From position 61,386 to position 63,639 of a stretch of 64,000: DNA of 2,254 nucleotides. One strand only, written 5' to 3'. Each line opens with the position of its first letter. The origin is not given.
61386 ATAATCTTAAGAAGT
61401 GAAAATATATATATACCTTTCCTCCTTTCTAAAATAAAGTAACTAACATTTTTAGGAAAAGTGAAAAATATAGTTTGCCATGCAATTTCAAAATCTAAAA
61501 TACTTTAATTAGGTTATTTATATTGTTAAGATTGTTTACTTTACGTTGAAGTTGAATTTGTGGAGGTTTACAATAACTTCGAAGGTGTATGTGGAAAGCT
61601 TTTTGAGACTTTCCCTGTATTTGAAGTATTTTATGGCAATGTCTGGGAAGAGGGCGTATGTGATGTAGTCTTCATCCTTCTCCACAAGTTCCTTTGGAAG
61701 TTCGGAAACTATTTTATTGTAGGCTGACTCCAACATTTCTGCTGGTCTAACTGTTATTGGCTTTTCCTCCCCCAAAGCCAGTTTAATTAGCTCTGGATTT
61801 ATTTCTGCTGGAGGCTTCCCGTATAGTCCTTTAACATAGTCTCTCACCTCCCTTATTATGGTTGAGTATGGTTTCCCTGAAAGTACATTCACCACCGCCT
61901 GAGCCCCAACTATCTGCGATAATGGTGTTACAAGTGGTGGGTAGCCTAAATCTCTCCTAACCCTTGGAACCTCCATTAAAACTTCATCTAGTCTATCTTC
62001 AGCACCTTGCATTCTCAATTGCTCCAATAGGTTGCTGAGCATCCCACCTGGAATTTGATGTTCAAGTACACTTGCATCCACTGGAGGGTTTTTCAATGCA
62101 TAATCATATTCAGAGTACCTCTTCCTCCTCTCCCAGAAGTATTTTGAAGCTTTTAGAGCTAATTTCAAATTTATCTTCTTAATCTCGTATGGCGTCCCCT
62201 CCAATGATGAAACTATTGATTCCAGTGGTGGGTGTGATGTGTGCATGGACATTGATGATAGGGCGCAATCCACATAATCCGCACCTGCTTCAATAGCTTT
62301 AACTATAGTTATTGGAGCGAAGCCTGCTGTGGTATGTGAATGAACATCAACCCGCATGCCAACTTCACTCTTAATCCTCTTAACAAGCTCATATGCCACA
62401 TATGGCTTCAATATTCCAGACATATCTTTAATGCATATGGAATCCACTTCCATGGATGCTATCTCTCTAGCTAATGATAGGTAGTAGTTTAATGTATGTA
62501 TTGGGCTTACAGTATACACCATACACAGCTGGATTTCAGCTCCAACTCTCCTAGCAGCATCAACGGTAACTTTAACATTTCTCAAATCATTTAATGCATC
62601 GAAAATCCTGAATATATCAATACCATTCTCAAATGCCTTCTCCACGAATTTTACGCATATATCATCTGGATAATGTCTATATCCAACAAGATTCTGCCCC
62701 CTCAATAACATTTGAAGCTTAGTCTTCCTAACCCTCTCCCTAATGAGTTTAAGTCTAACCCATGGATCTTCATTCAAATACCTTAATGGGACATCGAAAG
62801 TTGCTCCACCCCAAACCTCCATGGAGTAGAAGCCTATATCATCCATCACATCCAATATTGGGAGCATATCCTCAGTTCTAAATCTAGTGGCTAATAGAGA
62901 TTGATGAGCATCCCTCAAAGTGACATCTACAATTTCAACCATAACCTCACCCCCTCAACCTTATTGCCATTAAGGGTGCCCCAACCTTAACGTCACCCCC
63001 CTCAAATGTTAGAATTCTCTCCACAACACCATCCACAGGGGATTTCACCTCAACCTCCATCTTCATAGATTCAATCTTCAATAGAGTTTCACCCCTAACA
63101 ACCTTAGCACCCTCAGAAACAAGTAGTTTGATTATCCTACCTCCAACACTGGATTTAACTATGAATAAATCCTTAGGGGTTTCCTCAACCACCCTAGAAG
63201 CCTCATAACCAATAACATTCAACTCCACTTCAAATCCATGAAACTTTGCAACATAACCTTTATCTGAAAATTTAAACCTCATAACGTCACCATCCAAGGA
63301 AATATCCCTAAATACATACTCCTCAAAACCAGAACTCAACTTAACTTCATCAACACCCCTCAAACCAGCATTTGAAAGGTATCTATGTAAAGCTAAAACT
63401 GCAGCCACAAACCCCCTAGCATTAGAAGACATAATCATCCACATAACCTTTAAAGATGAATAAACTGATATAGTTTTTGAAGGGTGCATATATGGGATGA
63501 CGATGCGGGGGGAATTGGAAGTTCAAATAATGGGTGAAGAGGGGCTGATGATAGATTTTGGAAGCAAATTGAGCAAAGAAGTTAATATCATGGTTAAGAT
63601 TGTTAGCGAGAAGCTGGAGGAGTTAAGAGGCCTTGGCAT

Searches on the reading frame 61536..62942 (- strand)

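Call 42: search_protein_families(library=pfam, proteins=[window:61536-62942:-], max_evalue=0.0001)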
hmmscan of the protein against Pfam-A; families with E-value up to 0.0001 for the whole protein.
window:61536-62942:- (468 aa): 2 families
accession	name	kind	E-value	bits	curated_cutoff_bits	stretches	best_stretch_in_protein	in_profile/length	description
PF02436.23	PYC_OADA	-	7.4e-53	179.7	27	1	292-456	1-177/201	Conserved carboxylase domain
PF00682.25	HMGL-like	-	7.9e-15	55.4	29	1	122-251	114-243/260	HMGL-like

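Call 50: search_protein_families(library=ncbifam, proteins=[window:61536-62942:-], max_evalue=1e-8)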
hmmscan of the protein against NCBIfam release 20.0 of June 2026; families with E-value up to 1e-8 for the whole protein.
window:61536-62942:- (468 aa): 16 families
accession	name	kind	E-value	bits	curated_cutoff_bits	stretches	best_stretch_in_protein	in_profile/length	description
NF006761.0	PRK09282.1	domain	4e-210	699.2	402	1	1-447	3-445/591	pyruvate carboxylase subunit B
TIGR01108.1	oadA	equivalog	6.6e-202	672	756.5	1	4-450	1-447/582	sodium-extruding oxaloacetate decarboxylase subunit alpha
NF010644.0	PRK14041.1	equivalog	6.1e-192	638.3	734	1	2-459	3-454/467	pyruvate carboxylase subunit B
NF008985.0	PRK12331.1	equivalog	1.2e-187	624.3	718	1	2-447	4-448/465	oxaloacetate decarboxylase subunit alpha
NF010643.0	PRK14040.1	subfamily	1.8e-170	568.3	892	1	2-446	7-456/595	oxaloacetate decarboxylase subunit alpha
NF008984.0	PRK12330.1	equivalog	4.9e-162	540.2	827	1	2-445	6-451/500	methylmalonyl-CoA carboxytransferase subunit 5S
NF009231.0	PRK12581.1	equivalog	9.7e-149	495.8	954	1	2-440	13-450/468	oxaloacetate decarboxylase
NF010645.0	PRK14042.1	equivalog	2.8e-148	495.3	1182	1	4-444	6-442/596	pyruvate carboxylase subunit B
NF009554.0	PRK12999.1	equivalog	1.2e-119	400.9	965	1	2-450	534-999/1147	pyruvate carboxylase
TIGR01235.1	pyruv_carbox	equivalog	1.4e-109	367.3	1114.45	1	4-451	533-997/1143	pyruvate carboxylase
NF002085.0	PRK00915.1-2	subfamily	1.9e-15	56.6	517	1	151-264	153-266/504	2-isopropylmalate synthase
TIGR02146.1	LysS_fung_arch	equivalog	3e-15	56.3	413.55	1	150-256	137-243/344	homocitrate synthase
TIGR02090.1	LEU1_arch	subfamily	3.4e-14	52.8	484.75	1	151-255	140-243/363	isopropylmalate/citramalate/homocitrate synthases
TIGR03217.1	4OH_2_O_val_ald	equivalog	7e-13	48.5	286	1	2-252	3-245/334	4-hydroxy-2-oxovalerate aldolase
TIGR02660.1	nifV_homocitr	equivalog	9.1e-13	48.2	462.9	1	120-250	112-240/365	homocitrate synthase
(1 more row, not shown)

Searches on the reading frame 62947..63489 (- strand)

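Call 42: search_protein_families(library=pfam, proteins=[window:62947-63489:-], max_evalue=0.0001)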
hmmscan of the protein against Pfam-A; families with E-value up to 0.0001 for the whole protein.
window:62947-63489:- (180 aa): 3 families
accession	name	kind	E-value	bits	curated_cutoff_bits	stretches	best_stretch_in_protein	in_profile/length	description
PF00364.28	Biotin_lipoyl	-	5.3e-15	55.4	22.1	1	117-176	15-73/73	Biotin-requiring enzyme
PF16576.10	HlyD_D23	-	1.7e-05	24.7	30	0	107-142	18-54/214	Barrel-sandwich domain of CusB or HlyD membrane-fusion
PF13533.13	Biotin_lipoyl_2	-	2e-05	24.7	29.8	0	111-140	3-32/32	Biotin-lipoyl like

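Call 50: search_protein_families(library=ncbifam, proteins=[window:62947-63489:-], max_evalue=1e-8)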
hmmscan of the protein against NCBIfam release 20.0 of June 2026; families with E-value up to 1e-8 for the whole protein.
window:62947-63489:- (180 aa): 10 families
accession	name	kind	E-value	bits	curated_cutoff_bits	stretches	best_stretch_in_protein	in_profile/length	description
NF004173.0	PRK05641.1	equivalog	6.9e-15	55.9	199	1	110-175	86-151/153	putative acetyl-CoA carboxylase biotin carboxyl carrier protein subunit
NF006761.0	PRK09282.1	domain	9e-15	54.1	402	1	99-177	512-590/591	pyruvate carboxylase subunit B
TIGR01108.1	oadA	equivalog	3.3e-14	52.2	756.5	1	63-171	477-580/582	sodium-extruding oxaloacetate decarboxylase subunit alpha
NF010643.0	PRK14040.1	subfamily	1.2e-13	50.5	892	1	62-176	483-594/595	oxaloacetate decarboxylase subunit alpha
TIGR02712.1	urea_carbox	equivalog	2.3e-13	48.8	1303.85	1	96-176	1120-1200/1201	urea carboxylase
NF009554.0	PRK12999.1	equivalog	9.1e-12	43.6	965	1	105-175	1074-1144/1147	pyruvate carboxylase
NF010645.0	PRK14042.1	equivalog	6e-10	38.5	1182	1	113-175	530-592/596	pyruvate carboxylase subunit B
NF004547.1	PRK05889.1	equivalog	4.5e-09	36.4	75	1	117-171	11-65/71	biotin/lipoyl-binding carrier protein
TIGR01235.1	pyruv_carbox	equivalog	4.6e-09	34.3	1114.45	1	106-170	1072-1136/1143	pyruvate carboxylase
NF006079.0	PRK08225.1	equivalog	5.5e-09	36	95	0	111-176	4-69/70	acetyl-CoA carboxylase biotin carboxyl carrier protein subunit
